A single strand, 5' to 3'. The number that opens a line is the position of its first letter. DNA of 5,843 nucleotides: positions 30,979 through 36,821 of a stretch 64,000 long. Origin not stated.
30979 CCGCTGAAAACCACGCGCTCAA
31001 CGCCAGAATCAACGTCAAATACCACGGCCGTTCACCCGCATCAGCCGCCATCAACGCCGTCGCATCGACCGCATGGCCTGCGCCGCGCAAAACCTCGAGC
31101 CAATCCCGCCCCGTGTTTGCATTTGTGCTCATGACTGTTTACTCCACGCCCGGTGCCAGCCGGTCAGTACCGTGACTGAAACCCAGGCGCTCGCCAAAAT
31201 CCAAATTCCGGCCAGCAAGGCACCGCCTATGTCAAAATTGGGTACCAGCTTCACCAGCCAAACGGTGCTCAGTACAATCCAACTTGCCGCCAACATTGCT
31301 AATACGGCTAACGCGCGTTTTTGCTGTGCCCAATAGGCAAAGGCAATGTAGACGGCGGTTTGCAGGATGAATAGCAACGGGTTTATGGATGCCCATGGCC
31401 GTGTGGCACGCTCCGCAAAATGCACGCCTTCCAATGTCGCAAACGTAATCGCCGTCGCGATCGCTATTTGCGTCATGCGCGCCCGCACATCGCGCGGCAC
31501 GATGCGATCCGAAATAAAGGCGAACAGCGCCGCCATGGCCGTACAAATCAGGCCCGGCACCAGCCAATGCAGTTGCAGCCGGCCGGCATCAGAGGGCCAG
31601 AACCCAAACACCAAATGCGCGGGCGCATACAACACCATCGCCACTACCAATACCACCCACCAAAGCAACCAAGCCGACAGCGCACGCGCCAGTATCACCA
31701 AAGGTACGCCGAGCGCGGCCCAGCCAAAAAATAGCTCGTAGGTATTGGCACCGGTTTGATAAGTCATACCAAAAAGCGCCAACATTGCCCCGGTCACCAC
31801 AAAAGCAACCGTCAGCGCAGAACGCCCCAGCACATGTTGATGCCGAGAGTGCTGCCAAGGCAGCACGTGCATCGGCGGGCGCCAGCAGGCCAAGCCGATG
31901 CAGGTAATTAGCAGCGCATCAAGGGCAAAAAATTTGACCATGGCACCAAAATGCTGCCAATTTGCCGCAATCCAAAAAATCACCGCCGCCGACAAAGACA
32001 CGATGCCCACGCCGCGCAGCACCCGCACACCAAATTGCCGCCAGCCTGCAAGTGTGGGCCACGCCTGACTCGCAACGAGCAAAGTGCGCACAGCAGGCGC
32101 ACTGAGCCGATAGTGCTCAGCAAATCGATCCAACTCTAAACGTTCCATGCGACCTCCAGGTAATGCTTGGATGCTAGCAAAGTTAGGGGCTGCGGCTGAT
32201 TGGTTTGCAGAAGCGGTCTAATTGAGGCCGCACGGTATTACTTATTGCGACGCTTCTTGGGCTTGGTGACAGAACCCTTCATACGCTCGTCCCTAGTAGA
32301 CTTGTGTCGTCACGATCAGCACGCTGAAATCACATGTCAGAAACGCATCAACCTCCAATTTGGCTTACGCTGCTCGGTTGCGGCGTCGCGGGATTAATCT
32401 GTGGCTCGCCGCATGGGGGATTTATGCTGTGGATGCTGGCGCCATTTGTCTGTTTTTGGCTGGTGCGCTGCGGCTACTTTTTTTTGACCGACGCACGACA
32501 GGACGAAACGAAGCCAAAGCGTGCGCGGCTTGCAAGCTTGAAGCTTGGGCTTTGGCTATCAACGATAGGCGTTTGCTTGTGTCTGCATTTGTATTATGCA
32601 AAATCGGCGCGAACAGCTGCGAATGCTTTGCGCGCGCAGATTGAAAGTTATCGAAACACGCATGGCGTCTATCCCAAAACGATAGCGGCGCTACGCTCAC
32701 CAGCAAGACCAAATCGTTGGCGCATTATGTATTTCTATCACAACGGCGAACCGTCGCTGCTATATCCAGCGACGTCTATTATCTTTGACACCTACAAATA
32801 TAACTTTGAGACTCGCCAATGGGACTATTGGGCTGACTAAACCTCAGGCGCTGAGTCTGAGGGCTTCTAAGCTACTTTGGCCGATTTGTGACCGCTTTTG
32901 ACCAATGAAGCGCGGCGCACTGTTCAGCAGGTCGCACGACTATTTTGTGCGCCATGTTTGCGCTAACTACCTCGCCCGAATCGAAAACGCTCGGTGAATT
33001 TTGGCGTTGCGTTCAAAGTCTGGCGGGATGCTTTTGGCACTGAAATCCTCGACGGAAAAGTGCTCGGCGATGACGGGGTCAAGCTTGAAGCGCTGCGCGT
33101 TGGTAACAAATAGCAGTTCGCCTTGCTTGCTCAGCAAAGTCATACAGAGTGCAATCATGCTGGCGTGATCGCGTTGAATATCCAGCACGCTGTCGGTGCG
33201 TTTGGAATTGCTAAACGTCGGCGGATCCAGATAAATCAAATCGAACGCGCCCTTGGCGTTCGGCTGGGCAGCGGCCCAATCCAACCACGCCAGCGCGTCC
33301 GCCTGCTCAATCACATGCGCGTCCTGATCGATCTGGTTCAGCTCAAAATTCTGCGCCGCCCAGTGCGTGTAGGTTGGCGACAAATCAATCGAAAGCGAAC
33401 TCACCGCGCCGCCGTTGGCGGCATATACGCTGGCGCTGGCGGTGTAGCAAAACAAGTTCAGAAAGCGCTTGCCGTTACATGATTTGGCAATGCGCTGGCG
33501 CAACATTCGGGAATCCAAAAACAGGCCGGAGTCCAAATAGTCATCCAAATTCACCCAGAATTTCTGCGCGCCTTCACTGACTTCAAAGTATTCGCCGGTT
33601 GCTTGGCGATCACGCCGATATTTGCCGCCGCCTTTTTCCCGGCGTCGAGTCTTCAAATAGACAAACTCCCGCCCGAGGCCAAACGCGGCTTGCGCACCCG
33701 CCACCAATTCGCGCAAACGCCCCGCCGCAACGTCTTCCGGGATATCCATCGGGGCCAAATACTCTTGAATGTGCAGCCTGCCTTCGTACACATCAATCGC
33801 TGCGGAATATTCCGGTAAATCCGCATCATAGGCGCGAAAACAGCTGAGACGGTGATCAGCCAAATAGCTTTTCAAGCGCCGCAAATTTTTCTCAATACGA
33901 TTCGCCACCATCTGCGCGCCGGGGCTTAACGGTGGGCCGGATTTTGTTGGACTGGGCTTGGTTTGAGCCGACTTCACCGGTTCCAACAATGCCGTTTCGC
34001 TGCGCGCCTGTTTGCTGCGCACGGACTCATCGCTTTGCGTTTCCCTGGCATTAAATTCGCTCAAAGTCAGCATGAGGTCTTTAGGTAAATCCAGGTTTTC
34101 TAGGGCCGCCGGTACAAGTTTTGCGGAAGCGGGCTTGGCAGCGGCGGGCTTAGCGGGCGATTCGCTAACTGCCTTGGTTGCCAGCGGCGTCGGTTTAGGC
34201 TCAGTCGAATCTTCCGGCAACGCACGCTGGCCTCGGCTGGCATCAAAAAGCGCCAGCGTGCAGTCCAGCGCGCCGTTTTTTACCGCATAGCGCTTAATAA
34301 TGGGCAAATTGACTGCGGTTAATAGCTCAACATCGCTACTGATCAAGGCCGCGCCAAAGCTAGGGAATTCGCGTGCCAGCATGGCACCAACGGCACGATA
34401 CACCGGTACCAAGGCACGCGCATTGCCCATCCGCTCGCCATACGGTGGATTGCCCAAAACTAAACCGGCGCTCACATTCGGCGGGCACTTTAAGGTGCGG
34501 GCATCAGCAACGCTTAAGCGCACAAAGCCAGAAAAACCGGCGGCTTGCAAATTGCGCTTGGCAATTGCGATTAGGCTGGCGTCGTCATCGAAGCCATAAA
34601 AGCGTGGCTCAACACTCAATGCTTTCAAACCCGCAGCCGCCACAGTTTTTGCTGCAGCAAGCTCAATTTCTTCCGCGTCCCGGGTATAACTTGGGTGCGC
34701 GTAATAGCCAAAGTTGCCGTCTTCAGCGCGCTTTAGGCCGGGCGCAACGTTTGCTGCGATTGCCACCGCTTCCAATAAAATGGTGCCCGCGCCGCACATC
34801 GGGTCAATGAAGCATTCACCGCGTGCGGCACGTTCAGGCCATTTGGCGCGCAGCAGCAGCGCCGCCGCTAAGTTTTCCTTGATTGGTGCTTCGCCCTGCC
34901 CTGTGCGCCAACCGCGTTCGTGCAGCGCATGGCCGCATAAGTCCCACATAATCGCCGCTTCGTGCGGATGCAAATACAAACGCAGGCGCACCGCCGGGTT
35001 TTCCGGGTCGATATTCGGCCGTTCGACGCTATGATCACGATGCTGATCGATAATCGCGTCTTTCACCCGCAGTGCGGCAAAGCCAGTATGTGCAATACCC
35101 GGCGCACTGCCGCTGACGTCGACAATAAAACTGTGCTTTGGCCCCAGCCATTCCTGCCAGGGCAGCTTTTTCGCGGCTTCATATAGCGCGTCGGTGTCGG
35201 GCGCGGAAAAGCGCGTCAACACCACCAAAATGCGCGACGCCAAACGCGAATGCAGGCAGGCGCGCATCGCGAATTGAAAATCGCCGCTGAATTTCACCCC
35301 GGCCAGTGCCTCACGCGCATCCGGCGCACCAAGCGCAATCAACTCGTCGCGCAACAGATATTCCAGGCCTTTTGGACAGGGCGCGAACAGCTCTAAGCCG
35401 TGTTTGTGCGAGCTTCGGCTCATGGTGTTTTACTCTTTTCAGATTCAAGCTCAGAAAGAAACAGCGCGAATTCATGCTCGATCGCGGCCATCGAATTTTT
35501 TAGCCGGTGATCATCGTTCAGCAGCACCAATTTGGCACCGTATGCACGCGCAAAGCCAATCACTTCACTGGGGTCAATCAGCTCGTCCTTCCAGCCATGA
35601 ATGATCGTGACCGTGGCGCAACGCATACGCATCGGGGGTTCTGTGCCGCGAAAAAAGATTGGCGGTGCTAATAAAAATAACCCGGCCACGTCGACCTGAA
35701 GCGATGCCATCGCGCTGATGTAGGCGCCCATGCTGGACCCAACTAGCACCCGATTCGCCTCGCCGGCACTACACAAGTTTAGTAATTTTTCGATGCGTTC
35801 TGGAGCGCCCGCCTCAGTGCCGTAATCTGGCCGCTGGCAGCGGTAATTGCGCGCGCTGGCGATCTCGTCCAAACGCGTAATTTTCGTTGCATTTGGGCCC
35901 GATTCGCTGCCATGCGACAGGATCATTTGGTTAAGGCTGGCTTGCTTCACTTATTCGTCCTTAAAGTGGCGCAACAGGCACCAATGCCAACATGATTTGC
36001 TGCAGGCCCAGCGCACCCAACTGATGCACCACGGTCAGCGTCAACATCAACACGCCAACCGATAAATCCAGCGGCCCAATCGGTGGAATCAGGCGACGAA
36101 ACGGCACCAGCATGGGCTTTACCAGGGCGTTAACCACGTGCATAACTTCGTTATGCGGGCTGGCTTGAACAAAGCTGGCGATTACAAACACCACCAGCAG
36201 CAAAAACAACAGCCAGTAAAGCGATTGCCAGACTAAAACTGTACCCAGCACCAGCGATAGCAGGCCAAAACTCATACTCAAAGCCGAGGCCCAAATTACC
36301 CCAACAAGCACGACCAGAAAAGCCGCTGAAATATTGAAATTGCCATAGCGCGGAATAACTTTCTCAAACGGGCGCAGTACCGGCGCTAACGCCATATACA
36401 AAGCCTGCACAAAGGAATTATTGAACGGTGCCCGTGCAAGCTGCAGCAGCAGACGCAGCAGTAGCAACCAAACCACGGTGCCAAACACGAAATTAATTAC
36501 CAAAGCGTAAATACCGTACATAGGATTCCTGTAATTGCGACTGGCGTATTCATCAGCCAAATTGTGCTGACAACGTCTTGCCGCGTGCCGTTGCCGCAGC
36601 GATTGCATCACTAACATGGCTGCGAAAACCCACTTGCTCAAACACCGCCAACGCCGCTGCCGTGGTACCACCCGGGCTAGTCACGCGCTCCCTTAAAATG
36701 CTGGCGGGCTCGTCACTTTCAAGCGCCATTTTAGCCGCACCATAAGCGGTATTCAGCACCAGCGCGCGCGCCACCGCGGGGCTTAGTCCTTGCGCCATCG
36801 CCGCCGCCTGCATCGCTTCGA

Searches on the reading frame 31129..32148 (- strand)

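Call 44: search_protein_families(library=pfam, max_evalue=0.00001, proteins=[window:31129-32148:-])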
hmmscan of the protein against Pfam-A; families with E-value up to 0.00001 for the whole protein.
window:31129-32148:- (339 aa): 1 family
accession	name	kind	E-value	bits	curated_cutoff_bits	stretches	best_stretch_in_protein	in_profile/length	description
PF09925.14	DUF2157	-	2e-22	79.9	32.4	1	38-160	33-146/146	Predicted membrane protein (DUF2157)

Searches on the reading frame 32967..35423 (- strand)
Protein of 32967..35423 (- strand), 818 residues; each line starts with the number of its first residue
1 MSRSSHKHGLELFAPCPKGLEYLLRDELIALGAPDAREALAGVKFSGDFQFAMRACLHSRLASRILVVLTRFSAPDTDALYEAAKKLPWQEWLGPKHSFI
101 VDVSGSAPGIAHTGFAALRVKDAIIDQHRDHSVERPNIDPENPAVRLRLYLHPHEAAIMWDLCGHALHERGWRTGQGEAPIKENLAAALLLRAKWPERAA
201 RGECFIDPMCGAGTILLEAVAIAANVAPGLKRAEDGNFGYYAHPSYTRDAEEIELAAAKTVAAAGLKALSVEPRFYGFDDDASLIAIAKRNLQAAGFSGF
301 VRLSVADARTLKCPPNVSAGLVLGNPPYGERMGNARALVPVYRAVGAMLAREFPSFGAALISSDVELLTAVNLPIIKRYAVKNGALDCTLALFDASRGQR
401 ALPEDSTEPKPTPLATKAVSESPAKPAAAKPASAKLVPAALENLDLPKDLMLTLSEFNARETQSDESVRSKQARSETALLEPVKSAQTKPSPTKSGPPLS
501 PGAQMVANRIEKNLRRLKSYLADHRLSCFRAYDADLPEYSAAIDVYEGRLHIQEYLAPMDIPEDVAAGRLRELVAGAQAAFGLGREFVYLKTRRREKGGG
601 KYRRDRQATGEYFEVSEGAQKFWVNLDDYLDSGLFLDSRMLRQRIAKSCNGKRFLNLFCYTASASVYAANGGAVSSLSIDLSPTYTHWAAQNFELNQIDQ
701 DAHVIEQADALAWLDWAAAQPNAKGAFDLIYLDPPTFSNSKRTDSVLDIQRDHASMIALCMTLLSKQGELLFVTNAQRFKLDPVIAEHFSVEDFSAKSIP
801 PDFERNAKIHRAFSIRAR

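Call 44: search_protein_families(library=pfam, max_evalue=0.00001, proteins=[window:32967-35423:-])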
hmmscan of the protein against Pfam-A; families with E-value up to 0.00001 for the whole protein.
window:32967-35423:- (818 aa): 5 families
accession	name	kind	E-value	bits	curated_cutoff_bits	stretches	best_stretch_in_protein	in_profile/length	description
PF01170.24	UPF0020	-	6.5e-40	137.4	22.3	1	170-390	1-195/197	RMKL-like, methyltransferase domain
PF22020.1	RlmL_1st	-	1.8e-18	66.7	27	1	11-66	1-55/55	RlmL ferredoxin-like domain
PF10672.15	Methyltrans_SAM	-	1.4e-14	54.5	27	1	574-792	50-250/286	S-adenosylmethionine-dependent methyltransferase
PF02926.22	THUMP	-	1.4e-11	45.1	20.6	1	76-159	3-82/84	THUMP domain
PF03602.21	Cons_hypoth95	-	2.4e-09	37.6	24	1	645-739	36-125/182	Conserved hypothetical protein 95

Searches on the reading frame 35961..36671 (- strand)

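Call 44: search_protein_families(library=pfam, max_evalue=0.00001, proteins=[window:35961-36671:-])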
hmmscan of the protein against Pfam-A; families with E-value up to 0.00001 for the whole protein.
window:35961-36671:- (236 aa): 1 family
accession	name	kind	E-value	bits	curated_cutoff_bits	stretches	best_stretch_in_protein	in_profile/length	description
PF02325.22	YGGT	-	8.7e-22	77.8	27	2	151-217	3-68/70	YGGT family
